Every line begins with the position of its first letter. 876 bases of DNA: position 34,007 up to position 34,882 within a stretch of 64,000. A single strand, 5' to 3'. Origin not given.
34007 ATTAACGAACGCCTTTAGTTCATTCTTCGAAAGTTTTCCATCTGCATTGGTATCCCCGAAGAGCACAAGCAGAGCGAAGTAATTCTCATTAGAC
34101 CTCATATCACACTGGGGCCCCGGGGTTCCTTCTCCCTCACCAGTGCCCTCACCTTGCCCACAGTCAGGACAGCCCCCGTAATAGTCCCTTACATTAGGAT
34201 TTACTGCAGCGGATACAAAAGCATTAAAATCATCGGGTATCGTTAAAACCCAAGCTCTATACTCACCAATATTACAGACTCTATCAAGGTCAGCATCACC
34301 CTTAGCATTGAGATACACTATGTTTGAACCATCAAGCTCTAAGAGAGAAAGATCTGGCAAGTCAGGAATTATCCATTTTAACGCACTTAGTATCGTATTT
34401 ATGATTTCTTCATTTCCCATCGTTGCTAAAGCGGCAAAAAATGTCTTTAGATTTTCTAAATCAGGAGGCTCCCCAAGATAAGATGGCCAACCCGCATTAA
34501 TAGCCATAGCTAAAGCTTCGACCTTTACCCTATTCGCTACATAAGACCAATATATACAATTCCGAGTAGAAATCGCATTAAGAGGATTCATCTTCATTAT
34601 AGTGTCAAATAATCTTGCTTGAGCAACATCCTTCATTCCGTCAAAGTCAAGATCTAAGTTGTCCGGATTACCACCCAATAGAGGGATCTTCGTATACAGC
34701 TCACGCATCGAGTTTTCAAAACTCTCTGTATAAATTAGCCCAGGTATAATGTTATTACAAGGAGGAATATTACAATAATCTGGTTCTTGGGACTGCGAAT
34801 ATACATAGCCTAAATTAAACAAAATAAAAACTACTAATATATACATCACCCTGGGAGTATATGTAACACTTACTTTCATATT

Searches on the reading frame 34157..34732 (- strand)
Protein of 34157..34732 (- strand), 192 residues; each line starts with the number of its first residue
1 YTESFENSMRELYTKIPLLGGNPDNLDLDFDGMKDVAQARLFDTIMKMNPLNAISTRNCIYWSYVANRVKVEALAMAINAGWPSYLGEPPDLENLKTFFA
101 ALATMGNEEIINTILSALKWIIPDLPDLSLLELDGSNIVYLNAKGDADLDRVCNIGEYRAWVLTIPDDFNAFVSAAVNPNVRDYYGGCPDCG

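Call 8: find_homologous_proteins(query=A2, max_evalue=0.001)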
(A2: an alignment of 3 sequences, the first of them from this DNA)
Query A2 (3 sequences) (192 aa, profile of the alignment): 1 proteins with E <= 0.001 among 3155 candidates.
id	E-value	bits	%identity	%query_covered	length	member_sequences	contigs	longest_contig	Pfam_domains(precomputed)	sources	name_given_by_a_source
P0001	2.7e-68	248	79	98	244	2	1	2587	-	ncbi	ncbi:MAG: hypothetical protein ACP5QY_13160, partial [Candidatus Hydrogenedens sp.]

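Call 13: search_solved_structures(query=A3, max_evalue=10, show_alignments=2)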
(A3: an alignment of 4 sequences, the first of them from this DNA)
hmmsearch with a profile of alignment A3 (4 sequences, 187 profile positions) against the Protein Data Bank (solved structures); distinct sequences matched with E-value up to 10: 2.
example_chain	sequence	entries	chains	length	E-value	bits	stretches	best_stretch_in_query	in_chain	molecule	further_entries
6pv7_A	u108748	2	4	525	1.2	12.3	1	31-92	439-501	Fusion protein of Neuronal acetylcholine receptor subunit alpha-3 and Soluble cytochrome b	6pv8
1mu2_A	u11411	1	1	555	1.4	12.2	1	64-114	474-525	HIV-2 RT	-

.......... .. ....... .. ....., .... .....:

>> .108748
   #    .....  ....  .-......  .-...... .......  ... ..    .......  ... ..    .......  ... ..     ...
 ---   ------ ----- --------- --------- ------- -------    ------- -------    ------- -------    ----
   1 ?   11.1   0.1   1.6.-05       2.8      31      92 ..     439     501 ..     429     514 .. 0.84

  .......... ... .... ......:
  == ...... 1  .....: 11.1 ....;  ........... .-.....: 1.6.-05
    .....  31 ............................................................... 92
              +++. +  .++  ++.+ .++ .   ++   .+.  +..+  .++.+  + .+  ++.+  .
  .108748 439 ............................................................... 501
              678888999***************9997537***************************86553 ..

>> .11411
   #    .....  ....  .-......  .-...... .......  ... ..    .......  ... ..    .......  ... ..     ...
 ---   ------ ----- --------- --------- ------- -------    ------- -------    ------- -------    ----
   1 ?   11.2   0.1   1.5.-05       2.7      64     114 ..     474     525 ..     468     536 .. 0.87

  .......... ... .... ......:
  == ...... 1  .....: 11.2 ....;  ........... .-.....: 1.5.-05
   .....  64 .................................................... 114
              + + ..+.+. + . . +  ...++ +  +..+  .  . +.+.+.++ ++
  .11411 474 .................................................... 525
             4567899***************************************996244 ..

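Call 19: predict_structure(alignment_id=A3)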
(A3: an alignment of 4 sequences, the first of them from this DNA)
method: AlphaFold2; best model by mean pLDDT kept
length: 192 residues; sequences in the alignment: 4
mean_pLDDT: 66.3   pTM: 0.65
mean pLDDT of the five models: 66.3, 54.2, 53.3, 41.9, 41.7
residues with pLDDT >= 90: 0; 70-90: 71; 50-70: 94; < 50: 27
segments of 3 or more residues with pLDDT < 50: 151-161, 183-192
pLDDT, mean of each block of 10 residues (from residue 1): 57 67 63 65 65 56 79 87 83 79 69 79 73 64 57 44 65 67 45 43
secondary structure, 60 per line:
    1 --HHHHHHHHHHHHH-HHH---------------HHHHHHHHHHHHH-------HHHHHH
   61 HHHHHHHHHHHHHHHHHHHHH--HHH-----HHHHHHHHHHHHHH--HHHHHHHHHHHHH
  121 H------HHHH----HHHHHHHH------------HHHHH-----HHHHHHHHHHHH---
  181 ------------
elements in order: H3-15 H35-47 H55-81 H92-105 H108-121 H128-131 H136-143 H156-160 H166-177

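Call 20: search_protein_representatives(alignment_id=A3)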
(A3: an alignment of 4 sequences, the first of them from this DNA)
Query: 4 sequences, 187 profile positions. Proteins with E-value up to 0.001 (for the whole library): 86; up to 1e-10: 50; up to 1e-30: 20. The best 86 are listed.
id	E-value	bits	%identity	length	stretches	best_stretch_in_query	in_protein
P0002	5.3e-169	574.3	-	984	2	1-187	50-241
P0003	6.6e-157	534.9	-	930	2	1-187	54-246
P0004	5.7e-105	365.6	-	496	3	1-187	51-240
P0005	6.6e-105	365.4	-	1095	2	4-186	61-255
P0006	1.9e-85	301.9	-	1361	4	4-186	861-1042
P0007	2.0e-78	279.0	-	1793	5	3-186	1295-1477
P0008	9.6e-68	244.2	-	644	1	3-187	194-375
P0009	5.3e-66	238.5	-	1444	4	12-186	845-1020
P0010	3.1e-62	226.2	-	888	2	2-187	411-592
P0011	4.9e-58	212.5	-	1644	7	3-186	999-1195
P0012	7.4e-57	208.7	-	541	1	3-187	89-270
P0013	1.2e-56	208.0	-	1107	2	3-187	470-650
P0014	2.2e-51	190.9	-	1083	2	4-186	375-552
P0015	6.5e-49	182.8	-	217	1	17-187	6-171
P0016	2.1e-45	171.4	-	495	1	4-186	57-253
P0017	1.8e-41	158.5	-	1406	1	6-187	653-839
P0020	1.2e-34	136.3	-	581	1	7-185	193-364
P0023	4.3e-30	121.4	-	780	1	11-187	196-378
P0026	3.7e-29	118.4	-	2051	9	96-177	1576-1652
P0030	1.5e-26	109.9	-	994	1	2-184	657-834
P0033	1.1e-23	100.6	-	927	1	18-186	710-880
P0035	3.4e-20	89.2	-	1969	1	5-186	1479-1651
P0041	1.0e-15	74.6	-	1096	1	4-165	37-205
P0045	6.6e-15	71.9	-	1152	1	21-184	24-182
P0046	1.9e-14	70.4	-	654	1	22-186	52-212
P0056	3.9e-08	49.8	-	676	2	18-165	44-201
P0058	4.8e-07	46.3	-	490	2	30-157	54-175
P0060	6.5e-07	45.9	-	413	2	90-160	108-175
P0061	1.1e-06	45.2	-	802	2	22-184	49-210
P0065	9.3e-06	42.1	-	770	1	28-181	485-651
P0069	6.2e-05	39.4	-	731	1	26-156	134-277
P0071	7.2e-05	39.2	-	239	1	19-175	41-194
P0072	7.8e-05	39.1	-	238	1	30-178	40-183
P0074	1.4e-04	38.3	-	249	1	27-181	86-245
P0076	3.9e-04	36.8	-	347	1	20-175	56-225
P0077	4.0e-04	36.8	-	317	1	29-173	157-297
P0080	4.4e-04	36.6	-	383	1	30-173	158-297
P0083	6.8e-04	36.0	-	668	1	31-173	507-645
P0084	7.2e-04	35.9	-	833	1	31-178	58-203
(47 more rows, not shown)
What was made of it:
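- Tried and rejected: The index misses this family; the exhaustive search was needed (call 20).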

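Call 31: search_protein_families(library=pfam, proteins=[P0005, P0008, P0012, P0017, P0020, P0023, P0030, P0033, P0041, P0046], max_evalue=0.001)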
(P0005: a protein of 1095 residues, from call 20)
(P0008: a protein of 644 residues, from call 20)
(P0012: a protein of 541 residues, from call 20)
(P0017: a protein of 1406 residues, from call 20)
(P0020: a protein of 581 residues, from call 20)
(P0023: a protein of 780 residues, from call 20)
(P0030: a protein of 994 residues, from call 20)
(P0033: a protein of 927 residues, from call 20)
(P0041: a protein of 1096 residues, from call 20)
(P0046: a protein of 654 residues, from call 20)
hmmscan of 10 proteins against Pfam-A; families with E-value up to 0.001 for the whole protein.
P0005 (1095 aa): 3 families
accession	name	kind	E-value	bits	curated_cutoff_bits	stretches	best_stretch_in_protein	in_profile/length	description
PF13499.12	EF-hand_7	-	2.6e-08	34.5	30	0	811-878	12-62/67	EF-hand domain pair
PF13405.12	EF-hand_6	-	7.8e-07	28.7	25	0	643-658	10-25/30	EF-hand domain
PF00036.39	EF-hand_1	-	1.4e-05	24.7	25.4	0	810-826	9-25/29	EF hand domain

P0008 (644 aa): 4 families
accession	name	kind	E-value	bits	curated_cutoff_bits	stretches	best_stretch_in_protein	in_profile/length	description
PF00036.39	EF-hand_1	-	1.5e-10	40.2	25.4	0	613-633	8-28/29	EF hand domain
PF13202.12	EF-hand_5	-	1.4e-08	34.3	25.9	1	609-631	3-24/25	EF hand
PF13405.12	EF-hand_6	-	2.1e-08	33.6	25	0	613-632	8-27/30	EF-hand domain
PF13499.12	EF-hand_7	-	2.7e-07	31.3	30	1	583-631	8-66/67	EF-hand domain pair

P0012 (541 aa): 2 families
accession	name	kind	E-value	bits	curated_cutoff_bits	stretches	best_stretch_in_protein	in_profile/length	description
PF00036.39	EF-hand_1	-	0.00013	21.7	25.4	0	497-522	3-28/29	EF hand domain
PF13405.12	EF-hand_6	-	0.00043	20.2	25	0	497-523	3-29/30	EF-hand domain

P0017 (1406 aa): 4 families
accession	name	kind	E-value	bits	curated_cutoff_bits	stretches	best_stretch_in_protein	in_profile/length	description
PF10142.15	PhoPQ_related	-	1.8e-114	382.7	20.3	1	26-383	1-367/367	PhoPQ-activated pathogenicity-related protein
PF17963.7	Big_9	-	9.3e-09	36.5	23.6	1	483-571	2-89/89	Bacterial Ig domain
PF09811.14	Yae1_N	-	0.00043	20.3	27.5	0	1275-1309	3-37/39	Essential protein Yae1, N terminal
PF17892.7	Cadherin_5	-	0.00052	20.2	26.5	0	535-572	60-97/98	Cadherin-like domain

P0020 (581 aa): 1 family
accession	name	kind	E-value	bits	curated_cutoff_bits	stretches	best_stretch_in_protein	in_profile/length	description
PF19190.6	BACON_2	-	3.5e-05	24.1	25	1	36-120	5-84/94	Viral BACON domain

P0023 (780 aa): 1 family
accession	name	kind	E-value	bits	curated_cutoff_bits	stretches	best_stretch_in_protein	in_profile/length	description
PF22807.2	TrAA12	-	0.00037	19.4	30.9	0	383-415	385-427/463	TrAA12-like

P0030 (994 aa): 4 families
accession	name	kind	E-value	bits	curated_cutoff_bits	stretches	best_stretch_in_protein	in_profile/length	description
PF00112.29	Peptidase_C1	-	2.5e-44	152.4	20.7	1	92-307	1-211/220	Papain family cysteine protease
PF22807.2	TrAA12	-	6.9e-11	41.6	30.9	2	591-644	382-433/463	TrAA12-like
PF03051.21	Peptidase_C1_2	-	4.6e-05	22.9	22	1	260-296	357-394/438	Peptidase C1-like family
PF19190.6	BACON_2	-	0.00019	21.8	25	1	347-413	23-89/94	Viral BACON domain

P0033 (927 aa): 1 family
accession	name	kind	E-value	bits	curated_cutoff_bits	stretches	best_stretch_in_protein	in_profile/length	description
PF13229.12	Beta_helix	-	8.2e-12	45.5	25.9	2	298-395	1-82/158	Right handed beta helix region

P0041 (1096 aa): 1 family
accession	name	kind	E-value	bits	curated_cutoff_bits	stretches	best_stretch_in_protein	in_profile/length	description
PF18998.6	Flg_new_2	-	2.1e-08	34.5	23.6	1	352-424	2-71/73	Divergent InlB B-repeat domain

P0046 (654 aa): 6 families
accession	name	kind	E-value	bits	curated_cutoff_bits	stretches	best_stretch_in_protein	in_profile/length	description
PF13927.12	Ig_3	-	5.2e-15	56.2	30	2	301-365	4-77/78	Immunoglobulin domain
PF07679.22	I-set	-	6.4e-10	39.4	23.7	1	301-380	3-90/90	Immunoglobulin I-set domain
PF13895.12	Ig_2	-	6.8e-09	36.3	27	1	325-369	25-68/79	Immunoglobulin domain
PF07686.23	V-set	-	2.4e-06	28.1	26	0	329-380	60-108/109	Immunoglobulin V-set domain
PF15780.11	ASH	-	0.00043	20.8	27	0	513-592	8-88/98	Abnormal spindle-like microcephaly-assoc'd, ASPM-SPD-2-Hydin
PF00047.31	ig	-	0.00047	20.8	21.8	0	344-367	39-73/81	Immunoglobulin domain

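Call 42: list_cluster_members(proteins=[P0002, P0003, P0008, P0005, P0006, P0017, P0030, P0033, P0020, P0041])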
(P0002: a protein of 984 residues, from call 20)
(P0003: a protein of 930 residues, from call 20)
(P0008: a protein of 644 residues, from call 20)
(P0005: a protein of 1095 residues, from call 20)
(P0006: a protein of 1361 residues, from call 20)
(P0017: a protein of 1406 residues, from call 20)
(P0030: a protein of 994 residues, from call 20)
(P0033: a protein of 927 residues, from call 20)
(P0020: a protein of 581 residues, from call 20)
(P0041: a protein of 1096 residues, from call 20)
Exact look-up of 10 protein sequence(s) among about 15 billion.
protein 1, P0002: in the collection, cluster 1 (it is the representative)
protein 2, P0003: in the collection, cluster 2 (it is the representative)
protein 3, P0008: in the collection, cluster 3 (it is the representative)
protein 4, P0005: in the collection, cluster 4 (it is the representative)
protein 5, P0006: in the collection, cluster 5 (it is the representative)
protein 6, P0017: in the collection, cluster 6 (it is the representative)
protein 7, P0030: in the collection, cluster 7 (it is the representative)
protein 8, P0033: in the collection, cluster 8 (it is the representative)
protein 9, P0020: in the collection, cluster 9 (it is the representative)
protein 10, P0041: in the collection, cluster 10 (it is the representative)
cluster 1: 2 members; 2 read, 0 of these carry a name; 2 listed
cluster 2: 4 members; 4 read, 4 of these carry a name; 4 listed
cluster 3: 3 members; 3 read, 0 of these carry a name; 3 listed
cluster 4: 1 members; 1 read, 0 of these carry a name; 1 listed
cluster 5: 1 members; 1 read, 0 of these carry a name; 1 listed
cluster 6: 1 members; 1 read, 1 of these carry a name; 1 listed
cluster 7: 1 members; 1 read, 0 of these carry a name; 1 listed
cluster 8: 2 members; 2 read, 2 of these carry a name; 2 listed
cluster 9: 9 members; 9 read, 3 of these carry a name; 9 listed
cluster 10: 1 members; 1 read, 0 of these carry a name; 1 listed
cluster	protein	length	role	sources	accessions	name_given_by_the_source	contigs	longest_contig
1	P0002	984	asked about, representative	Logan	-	-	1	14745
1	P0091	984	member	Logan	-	-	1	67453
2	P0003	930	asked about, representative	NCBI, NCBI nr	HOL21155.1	MAG TPA: hypothetical protein PK813_13050, partial [Candidatus Hydrogenedens sp.] | hypothetical protein [Candidatus Hydrogenedens sp.]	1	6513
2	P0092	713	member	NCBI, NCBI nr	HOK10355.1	MAG TPA: EF-hand domain-containing protein, partial [Candidatus Hydrogenedens sp.] | EF-hand domain-containing protein [Candidatus Hydrogenedens sp.]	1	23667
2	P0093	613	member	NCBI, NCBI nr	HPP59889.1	MAG TPA: EF-hand domain-containing protein, partial [Candidatus Hydrogenedens sp.] | EF-hand domain-containing protein [Candidatus Hydrogenedens sp.]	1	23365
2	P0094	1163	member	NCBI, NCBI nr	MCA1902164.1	MAG: hypothetical protein LDL53_08085 [Candidatus Hydrogenedens sp.] | hypothetical protein [Candidatus Hydrogenedens sp.]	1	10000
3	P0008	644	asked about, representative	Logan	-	-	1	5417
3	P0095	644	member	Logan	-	-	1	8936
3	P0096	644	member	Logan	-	-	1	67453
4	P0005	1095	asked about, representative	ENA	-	-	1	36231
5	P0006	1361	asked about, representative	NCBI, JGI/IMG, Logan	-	-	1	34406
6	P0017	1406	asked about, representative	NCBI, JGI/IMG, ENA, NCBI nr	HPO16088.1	MAG TPA: PhoPQ-activated protein PqaA family protein [Candidatus Hydrogenedentes ... | PhoPQ-activated protein PqaA family protein [Candidatus Hydrogenedentota bacterium]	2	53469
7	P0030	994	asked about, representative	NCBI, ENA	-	-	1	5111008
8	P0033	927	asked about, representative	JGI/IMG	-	hypothetical protein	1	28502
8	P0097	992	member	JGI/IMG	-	hypothetical protein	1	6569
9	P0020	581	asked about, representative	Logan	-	-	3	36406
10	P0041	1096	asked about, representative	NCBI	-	-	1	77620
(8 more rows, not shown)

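Call 45: find_related_loci(query=A3, collection=genome_contigs, flank=6000)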
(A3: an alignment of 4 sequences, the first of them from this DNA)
Query A3 (192 aa) in genome_contigs; peptide patterns used: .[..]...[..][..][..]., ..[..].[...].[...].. (x = any residue, [..] = any of these).
239 stretches matched a pattern; 36 encode a relative of the query (tblastn E <= 1e-3); 35 distinct loci.
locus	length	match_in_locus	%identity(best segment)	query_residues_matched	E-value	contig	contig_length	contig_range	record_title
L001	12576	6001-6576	82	1-191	6e-106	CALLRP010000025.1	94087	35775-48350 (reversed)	MAG: uncultured bacterium isolate R1_Bin_METABAT__202_1 genome assembly, contig: c_000002873958, whole genome shotgun se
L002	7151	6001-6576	81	1-191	2e-105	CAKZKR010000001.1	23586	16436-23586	MAG TPA_asm: uncultured bacterium isolate SRR5214706_bin.94_CONCOCT_v1.1_MAG genome assembly, contig: ERZ1744544.1170, w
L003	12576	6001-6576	82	1-191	4e-105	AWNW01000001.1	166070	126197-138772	Candidatus Hydrogenedens terephthalaticus JGI OTU-1 NKB19COM1_contig_0_0.1, whole genome shotgun sequence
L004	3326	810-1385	80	1-191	4e-106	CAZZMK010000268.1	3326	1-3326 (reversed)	MAG TPA_asm: uncultured Nitrospirales bacterium isolate binchicken_co25_113 genome assembly, contig: k141_30854, whole g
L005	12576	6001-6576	79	1-191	9e-102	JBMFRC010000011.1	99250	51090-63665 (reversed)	MAG: Candidatus Hydrogenedens sp. isolate KM4344-31 NODE_11_length_99250_cov_5.822179, whole genome shotgun sequence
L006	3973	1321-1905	74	1-192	7e-99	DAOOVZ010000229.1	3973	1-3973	MAG TPA_asm: Candidatus Hydrogenedens sp. isolate AMR_MDS_2428 NODE_12384_length_3973_cov_4.245023, whole genome shotgun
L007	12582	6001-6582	74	1-191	1e-97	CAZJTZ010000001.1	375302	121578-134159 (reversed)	MAG TPA_asm: uncultured Nitrospirales bacterium isolate SRP216815_co1_147 genome assembly, contig: NODE_22_length_375302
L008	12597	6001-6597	50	1-192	2e-56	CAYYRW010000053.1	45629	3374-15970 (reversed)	MAG TPA_asm: uncultured Nitrospirales bacterium isolate binchicken_co20_17 genome assembly, contig: NODE_1840_length_456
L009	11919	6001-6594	45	1-191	7e-54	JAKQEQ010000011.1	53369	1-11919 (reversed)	MAG: Candidatus Hydrogenedentota bacterium isolate USDE_maxbin.110 k141_1500482, whole genome shotgun sequence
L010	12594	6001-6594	48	1-191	8e-54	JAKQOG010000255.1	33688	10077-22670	MAG: Candidatus Hydrogenedentota bacterium isolate USDV_metabat.86 k141_220085, whole genome shotgun sequence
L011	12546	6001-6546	39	4-191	7e-27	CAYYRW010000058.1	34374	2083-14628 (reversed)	MAG TPA_asm: uncultured Nitrospirales bacterium isolate binchicken_co20_17 genome assembly, contig: NODE_2721_length_343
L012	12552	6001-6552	38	4-192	6e-27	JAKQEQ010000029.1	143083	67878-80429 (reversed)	MAG: Candidatus Hydrogenedentota bacterium isolate USDE_maxbin.110 k141_141214, whole genome shotgun sequence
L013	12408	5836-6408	90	1-191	1e-117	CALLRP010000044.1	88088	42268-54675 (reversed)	MAG: uncultured bacterium isolate R1_Bin_METABAT__202_1 genome assembly, contig: c_000001152076, whole genome shotgun se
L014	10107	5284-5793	38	17-191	9e-22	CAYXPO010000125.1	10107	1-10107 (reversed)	MAG TPA_asm: uncultured Nitrospirales bacterium isolate binchicken_co117_52 genome assembly, contig: NODE_11905_length_1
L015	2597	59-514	36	5-162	1e-21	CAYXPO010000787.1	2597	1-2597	MAG TPA_asm: uncultured Nitrospirales bacterium isolate binchicken_co117_52 genome assembly, contig: NODE_66474_length_2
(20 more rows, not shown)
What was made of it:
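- Tried and rejected: It was rerun with the 4-sequence alignment, which biases results toward close relatives (call 45).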

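Call 49: search_protein_families(library=ncbifam, proteins=[P0065, P0069, P0071, P0072, P0074, P0076, P0077, P0080, P0083, P0084], max_evalue=0.1)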
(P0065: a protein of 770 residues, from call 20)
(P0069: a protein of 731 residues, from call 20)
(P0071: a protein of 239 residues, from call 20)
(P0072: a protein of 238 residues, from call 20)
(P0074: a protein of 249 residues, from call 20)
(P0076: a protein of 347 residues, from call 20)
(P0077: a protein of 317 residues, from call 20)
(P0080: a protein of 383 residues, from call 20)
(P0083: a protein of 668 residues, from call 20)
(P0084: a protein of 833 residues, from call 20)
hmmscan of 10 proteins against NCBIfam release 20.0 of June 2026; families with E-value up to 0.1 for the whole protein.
P0065 (770 aa): 0 families

P0069 (731 aa): 0 families

P0071 (239 aa): 1 family
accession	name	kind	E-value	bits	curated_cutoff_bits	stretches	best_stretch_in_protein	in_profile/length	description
NF042425.1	Amuc_1099_fam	equivalog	0.026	14.1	50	1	161-176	128-143/321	Amuc_1099 family pilus-like system protein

P0072 (238 aa): 0 families

P0074 (249 aa): 0 families

P0076 (347 aa): 0 families

P0077 (317 aa): 0 families

P0080 (383 aa): 0 families

P0083 (668 aa): 0 families

P0084 (833 aa): 0 families
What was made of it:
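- Tried and rejected: It turned out to be a 16-residue loop match (call 49) and was rejected.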

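Call 58: search_protein_families(library=pfam, alignment_id=A5, max_evalue=0.00001)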
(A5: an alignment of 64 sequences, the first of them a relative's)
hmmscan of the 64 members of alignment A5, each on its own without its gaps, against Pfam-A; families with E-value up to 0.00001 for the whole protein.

A. member 1, P0002 (984 aa): 5 families
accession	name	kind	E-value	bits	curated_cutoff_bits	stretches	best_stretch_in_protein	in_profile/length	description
PF00036.39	EF-hand_1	-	5.9e-20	69.7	25.4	0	300-316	8-24/29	EF hand domain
PF13405.12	EF-hand_6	-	1.7e-18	65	25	0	300-315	8-23/30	EF-hand domain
PF13499.12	EF-hand_7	-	1.4e-13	51.5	30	0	273-315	12-63/67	EF-hand domain pair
PF13202.12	EF-hand_5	-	2.2e-11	43.1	25.9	0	631-647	8-24/25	EF hand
PF13833.12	EF-hand_8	-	7.9e-10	38.8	28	0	299-316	32-49/54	EF-hand domain pair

B. families by the number of members that match (of 64 scanned): 38 families (the first 25 are shown)
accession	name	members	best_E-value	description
PF13927.12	Ig_3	9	5.3e-25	Immunoglobulin domain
PF13405.12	EF-hand_6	8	4.1e-29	EF-hand domain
PF13499.12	EF-hand_7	8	4.6e-25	EF-hand domain pair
PF13895.12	Ig_2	8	8.9e-18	Immunoglobulin domain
PF00036.39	EF-hand_1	7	1.1e-32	EF hand domain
PF13202.12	EF-hand_5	7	2.1e-28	EF hand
PF07679.22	I-set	7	8.8e-16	Immunoglobulin I-set domain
PF07686.23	V-set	7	3.2e-09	Immunoglobulin V-set domain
PF00059.27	Lectin_C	6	3.8e-09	Lectin C-type domain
PF00047.31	ig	5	3.2e-10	Immunoglobulin domain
PF18998.6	Flg_new_2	4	1.2e-11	Divergent InlB B-repeat domain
PF16403.11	Bact_surface_Ig-like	3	1.1e-73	Bacterial surface protein, Ig-like domain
PF18911.6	PKD_4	3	1.4e-15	PKD domain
PF13833.12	EF-hand_8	3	3.1e-14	EF-hand domain pair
PF00801.26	PKD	3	1.9e-10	PKD domain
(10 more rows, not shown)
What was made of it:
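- Partner domains are extracellular types: Ig, Lectin_C, PKD, TIG, Peptidase_C1, PhoPQ_related, Beta_helix (calls 31, 58). Fusions to Peptidase_C1, PhoPQ_related, Beta_helix and Lectin_C (calls 31, 58).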

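Call 69: list_cluster_members(proteins=[P0010, P0013, P0045, P0046, P0056, P0058, P0060, P0061, P0026, P0035])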
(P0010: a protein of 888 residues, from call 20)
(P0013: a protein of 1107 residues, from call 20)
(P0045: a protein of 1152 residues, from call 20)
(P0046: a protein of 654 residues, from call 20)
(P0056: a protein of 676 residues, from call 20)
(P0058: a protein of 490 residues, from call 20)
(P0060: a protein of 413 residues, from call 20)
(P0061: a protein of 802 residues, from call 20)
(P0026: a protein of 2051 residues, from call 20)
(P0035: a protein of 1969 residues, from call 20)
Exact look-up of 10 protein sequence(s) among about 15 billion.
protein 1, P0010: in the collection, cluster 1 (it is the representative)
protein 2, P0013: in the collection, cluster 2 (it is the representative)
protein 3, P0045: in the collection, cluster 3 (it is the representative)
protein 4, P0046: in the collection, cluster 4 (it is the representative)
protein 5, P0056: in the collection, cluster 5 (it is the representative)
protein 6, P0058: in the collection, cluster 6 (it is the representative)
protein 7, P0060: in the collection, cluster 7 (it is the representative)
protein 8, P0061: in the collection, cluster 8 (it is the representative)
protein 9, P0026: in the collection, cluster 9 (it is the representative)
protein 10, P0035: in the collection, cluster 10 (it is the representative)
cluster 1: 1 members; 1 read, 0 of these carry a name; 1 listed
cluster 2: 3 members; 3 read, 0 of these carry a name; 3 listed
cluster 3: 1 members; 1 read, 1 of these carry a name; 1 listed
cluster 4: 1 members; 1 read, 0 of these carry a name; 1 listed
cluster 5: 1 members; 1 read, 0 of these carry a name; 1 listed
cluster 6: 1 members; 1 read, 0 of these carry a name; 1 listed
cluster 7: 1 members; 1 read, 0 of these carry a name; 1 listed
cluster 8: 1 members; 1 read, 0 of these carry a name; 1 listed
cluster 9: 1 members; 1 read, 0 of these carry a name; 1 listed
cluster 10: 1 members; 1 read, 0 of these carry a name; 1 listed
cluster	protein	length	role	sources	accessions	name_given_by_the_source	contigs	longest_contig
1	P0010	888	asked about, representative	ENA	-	-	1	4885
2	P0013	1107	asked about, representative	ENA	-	-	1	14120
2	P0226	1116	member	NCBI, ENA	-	-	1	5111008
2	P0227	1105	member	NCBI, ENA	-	-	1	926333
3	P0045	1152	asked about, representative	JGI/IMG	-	hypothetical protein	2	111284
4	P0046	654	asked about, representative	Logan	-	-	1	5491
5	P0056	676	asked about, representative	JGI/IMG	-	-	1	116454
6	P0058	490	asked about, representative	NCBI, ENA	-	-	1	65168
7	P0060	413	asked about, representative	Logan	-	-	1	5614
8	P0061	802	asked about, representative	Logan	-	-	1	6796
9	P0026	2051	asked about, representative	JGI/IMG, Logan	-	-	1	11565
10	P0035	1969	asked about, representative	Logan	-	-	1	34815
